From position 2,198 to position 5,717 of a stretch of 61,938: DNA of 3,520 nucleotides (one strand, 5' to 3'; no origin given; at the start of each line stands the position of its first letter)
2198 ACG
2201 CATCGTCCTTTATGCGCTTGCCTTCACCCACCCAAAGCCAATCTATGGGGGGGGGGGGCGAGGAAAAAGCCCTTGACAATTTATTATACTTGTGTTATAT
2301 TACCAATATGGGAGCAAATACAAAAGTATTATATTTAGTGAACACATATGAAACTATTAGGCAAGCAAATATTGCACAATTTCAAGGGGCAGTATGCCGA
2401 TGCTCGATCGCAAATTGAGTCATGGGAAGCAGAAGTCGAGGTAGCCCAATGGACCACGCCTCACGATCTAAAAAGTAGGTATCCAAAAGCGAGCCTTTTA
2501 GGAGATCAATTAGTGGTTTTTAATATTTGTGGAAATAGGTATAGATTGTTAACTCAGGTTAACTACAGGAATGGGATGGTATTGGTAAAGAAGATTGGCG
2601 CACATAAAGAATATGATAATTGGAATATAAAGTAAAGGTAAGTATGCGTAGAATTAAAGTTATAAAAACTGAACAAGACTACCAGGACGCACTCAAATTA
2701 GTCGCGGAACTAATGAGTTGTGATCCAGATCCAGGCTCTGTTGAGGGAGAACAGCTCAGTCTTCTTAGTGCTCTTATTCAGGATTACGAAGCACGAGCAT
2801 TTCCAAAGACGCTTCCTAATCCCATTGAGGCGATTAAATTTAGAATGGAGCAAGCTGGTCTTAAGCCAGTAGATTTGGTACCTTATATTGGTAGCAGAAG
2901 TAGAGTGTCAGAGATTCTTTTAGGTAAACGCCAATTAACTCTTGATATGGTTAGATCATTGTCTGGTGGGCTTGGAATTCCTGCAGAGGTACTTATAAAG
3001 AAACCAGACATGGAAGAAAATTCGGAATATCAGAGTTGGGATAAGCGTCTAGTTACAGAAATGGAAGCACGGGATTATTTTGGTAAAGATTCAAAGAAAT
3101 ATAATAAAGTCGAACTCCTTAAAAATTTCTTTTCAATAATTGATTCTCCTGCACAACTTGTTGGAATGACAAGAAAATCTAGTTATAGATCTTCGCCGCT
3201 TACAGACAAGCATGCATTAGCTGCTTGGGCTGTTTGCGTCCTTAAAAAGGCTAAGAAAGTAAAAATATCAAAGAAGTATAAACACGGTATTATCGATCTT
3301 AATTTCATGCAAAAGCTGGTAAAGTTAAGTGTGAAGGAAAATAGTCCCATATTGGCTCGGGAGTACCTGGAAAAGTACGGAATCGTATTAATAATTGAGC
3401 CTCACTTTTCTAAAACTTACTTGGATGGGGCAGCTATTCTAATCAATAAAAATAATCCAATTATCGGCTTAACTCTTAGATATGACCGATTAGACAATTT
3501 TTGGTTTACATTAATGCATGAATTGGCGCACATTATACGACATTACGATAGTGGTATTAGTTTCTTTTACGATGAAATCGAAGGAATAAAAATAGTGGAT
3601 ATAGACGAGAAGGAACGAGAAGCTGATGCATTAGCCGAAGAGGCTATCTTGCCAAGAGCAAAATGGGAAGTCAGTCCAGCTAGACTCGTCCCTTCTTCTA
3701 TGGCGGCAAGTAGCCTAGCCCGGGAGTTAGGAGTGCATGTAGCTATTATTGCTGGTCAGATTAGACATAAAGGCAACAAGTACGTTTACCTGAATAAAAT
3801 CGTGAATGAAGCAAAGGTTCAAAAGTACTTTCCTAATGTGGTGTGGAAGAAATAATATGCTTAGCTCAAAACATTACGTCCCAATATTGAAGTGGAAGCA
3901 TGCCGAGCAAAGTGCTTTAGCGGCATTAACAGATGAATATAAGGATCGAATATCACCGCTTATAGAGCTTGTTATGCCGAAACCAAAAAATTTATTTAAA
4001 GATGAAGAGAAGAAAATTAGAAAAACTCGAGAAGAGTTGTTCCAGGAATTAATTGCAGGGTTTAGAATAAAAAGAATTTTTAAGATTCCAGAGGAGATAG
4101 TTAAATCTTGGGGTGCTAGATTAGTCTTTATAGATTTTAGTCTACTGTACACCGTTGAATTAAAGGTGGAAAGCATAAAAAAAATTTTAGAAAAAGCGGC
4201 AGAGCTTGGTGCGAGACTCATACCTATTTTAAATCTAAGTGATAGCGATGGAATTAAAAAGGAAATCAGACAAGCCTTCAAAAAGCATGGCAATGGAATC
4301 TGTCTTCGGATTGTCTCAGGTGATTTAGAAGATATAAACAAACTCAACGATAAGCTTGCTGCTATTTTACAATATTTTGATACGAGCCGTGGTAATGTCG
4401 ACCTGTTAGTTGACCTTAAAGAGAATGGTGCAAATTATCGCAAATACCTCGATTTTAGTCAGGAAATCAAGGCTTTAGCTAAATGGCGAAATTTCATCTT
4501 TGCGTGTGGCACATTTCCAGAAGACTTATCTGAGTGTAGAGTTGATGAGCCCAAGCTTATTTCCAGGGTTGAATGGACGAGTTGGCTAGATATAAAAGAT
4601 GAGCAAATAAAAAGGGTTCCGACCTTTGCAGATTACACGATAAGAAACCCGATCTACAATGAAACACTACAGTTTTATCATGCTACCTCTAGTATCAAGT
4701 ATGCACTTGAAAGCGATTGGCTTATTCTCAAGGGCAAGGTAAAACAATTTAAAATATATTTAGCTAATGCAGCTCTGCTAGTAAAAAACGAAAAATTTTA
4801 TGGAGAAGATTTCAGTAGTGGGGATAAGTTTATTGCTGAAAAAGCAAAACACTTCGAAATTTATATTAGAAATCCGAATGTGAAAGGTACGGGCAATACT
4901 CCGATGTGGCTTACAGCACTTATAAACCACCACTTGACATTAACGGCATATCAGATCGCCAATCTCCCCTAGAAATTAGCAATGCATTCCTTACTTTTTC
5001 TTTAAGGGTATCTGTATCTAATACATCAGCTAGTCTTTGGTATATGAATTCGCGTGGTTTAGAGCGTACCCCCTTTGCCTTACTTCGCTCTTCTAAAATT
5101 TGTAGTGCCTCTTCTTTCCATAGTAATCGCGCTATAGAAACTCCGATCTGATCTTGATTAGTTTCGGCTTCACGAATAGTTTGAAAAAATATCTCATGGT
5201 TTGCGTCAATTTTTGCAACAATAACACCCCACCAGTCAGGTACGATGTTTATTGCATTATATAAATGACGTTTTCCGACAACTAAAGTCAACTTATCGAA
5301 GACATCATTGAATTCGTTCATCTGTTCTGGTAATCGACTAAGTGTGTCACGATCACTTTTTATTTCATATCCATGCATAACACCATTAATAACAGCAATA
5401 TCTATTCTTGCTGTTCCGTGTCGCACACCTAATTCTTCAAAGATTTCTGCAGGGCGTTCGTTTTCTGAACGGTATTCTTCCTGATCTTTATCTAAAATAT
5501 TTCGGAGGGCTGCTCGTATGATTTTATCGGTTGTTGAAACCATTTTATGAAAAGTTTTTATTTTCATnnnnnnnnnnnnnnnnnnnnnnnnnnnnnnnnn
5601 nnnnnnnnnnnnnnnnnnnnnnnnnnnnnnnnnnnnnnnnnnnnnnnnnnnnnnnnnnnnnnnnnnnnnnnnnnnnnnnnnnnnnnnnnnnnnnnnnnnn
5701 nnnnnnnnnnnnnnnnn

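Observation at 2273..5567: HigB toxin with a HigA-ImmA/IrrE fusion antitoxin, coupled to a Beta-family (sce7725-like) gene and a convergent sce7726/MmcB-like nuclease-fold gene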

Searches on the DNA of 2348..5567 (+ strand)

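Call 15: search_dna_similar(query=window:2348-5567:+, collection=ecoli_genomes, mode=distant, max_rows=15)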
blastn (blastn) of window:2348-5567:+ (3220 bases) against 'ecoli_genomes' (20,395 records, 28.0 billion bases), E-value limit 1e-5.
No match.

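Call 52: search_dna_similar(query=L006:4699-7301:+, collection=ecoli_genomes, mode=distant, max_rows=10)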
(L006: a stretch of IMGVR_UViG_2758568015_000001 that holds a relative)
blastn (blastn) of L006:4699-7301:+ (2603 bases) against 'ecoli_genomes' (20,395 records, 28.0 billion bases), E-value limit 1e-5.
Records with a match: 8; places in all: 8; records where one place covers at least 80% of the query: 0.
Genomes with a match: 8 of 5426; with a place that covers at least 80% of the query: 0. Places per genome that has any: lowest 1, median 1, highest 1. On chromosomes: 8 places; on plasmids: 0.
Best place of each record, by identity: 60-80% 8.
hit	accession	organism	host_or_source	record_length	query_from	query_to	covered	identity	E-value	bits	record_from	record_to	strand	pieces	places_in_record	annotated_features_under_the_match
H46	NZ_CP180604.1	Escherichia coli strain PS2Canimalfeces3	Cat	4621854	432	1468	40%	66.1%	1e-61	249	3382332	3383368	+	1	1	ImmA/IrrE family metallo-endopeptidase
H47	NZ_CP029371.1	Escherichia coli strain C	cow's milk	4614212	444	1342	22%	69.8%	1e-36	247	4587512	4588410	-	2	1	ImmA/IrrE family metallo-endopeptidase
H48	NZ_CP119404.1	Escherichia coli strain MRE162 substr. UK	Human faeces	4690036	444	1342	22%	69.8%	1e-36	247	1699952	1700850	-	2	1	ImmA/IrrE family metallo-endopeptidase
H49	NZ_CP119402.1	Escherichia coli strain MRE162 substr. FRA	not provided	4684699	444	1342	22%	69.8%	1e-36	247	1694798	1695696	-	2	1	ImmA/IrrE family metallo-endopeptidase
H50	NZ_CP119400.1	Escherichia coli strain MRE162 substr. NOR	not provided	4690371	444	1342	22%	69.8%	1e-36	247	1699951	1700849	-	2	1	ImmA/IrrE family metallo-endopeptidase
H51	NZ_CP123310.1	Escherichia coli strain AREA_C483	Homo sapiens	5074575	465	646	7%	69.2%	5e-10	77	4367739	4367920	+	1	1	ImmA/IrrE family metallo-endopeptidase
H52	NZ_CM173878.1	Escherichia coli strain 1218KP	Homo sapiens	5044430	465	646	7%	69.2%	5e-10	77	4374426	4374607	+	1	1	ImmA/IrrE family metallo-endopeptidase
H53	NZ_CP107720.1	Escherichia coli strain 2021CK-01361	Homo sapiens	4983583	465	629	6%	69.1%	2e-7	69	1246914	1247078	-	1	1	ImmA/IrrE family metallo-endopeptidase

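Call 53: get_annotated_region(hit=H46, flank=4500)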
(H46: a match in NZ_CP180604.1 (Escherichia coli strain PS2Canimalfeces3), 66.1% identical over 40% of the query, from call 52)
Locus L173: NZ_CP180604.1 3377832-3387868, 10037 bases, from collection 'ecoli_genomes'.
description: Escherichia coli strain PS2Canimalfeces3 chromosome, complete genome
organism: Escherichia coli strain PS2Canimalfeces3 (NCBI taxid 562)
replicon: chromosome; assembly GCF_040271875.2
host: Cat; source: not applicable; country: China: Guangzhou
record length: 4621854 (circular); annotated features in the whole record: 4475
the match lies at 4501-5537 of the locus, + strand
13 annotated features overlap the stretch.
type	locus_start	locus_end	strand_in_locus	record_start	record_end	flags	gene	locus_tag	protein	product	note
CDS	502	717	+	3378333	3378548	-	-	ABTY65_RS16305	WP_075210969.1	helix-turn-helix domain-containing protein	-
CDS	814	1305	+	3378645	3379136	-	-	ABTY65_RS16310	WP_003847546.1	hypothetical protein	-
CDS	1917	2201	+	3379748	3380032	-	-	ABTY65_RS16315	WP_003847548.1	hypothetical protein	-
CDS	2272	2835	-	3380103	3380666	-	-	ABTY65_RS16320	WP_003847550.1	recombinase family protein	-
CDS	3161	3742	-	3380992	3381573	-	-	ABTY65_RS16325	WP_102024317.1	hypothetical protein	-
CDS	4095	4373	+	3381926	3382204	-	-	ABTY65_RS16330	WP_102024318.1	type II toxin-antitoxin system HigB family toxin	-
CDS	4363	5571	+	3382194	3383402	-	-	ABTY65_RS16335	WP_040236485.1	ImmA/IrrE family metallo-endopeptidase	-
CDS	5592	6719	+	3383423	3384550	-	-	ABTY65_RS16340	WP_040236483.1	beta family protein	-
CDS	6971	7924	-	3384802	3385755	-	-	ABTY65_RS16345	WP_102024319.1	hypothetical protein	-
CDS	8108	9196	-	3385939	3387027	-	-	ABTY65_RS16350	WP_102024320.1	site-specific integrase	-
SRP_RNA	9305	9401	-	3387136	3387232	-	ffs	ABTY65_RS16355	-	signal recognition particle sRNA small type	-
CDS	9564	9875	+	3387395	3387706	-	-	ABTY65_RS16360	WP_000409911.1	MGMT family protein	-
CDS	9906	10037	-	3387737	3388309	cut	ybaY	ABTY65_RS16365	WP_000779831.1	YbaY family lipoprotein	-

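Call 54: get_annotated_region(hit=H47, flank=4500)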
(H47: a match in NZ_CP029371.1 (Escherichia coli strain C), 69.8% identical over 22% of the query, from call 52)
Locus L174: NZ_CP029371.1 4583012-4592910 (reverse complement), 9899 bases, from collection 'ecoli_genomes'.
description: Escherichia coli strain C chromosome, complete genome
organism: Escherichia coli strain C (NCBI taxid 562)
replicon: chromosome; assembly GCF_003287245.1
host: -; source: cow's milk; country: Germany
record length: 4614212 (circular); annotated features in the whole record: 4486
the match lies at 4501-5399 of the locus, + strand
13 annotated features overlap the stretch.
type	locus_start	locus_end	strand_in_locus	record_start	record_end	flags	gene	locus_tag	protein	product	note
CDS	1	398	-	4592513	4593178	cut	-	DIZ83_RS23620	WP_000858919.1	helix-turn-helix domain-containing protein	-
CDS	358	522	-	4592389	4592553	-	-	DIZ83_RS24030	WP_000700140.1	hypothetical protein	-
CDS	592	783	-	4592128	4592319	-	-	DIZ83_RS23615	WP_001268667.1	hypothetical protein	-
CDS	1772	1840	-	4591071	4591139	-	-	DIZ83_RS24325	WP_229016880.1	hypothetical protein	-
CDS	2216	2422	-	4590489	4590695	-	-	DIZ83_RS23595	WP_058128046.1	hypothetical protein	-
CDS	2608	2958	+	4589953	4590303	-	-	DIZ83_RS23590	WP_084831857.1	hypothetical protein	-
CDS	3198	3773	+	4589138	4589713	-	-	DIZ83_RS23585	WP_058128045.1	recombinase family protein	-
CDS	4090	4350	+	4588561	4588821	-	-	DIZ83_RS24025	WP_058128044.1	type II toxin-antitoxin system HigB family toxin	-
CDS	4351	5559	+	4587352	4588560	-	-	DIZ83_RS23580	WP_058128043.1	ImmA/IrrE family metallo-endopeptidase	-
CDS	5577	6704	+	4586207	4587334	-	-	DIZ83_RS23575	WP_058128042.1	beta family protein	-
CDS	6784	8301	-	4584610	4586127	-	-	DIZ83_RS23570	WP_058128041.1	SIR2 family protein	-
CDS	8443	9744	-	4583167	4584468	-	-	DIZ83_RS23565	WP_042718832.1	tyrosine-type recombinase/integrase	-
riboswitch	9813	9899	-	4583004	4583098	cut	-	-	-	riboswitch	TPP riboswitch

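Call 55: get_annotated_region(hit=H51, flank=4500)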
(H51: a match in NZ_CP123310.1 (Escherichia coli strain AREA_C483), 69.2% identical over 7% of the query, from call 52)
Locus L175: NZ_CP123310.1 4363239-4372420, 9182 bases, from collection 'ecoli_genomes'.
description: Escherichia coli strain AREA_C483 chromosome, complete genome
organism: Escherichia coli strain AREA_C483 (NCBI taxid 562)
replicon: chromosome; assembly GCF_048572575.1
host: Homo sapiens; source: stool; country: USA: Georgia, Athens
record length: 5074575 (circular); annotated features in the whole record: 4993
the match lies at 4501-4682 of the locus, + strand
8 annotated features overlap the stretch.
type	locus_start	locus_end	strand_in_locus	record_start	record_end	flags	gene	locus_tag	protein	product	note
CDS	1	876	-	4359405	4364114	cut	-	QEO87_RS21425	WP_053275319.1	hypothetical protein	-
CDS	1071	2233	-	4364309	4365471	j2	-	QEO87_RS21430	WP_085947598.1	IS3-like element IS3 family transposase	programmed frameshift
CDS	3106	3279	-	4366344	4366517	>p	-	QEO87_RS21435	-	integrase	incomplete; partial in the middle of a contig; missing N-terminus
CDS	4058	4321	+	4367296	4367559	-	-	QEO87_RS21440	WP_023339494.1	type II toxin-antitoxin system HigB family toxin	-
CDS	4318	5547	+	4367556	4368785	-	-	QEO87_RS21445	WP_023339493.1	ImmA/IrrE family metallo-endopeptidase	-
CDS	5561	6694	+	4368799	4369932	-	-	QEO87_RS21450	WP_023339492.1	beta family protein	-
CDS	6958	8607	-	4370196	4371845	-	-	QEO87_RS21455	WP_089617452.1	DUF6119 family protein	-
CDS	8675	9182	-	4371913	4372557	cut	hxsA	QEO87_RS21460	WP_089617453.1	His-Xaa-Ser repeat protein HxsA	-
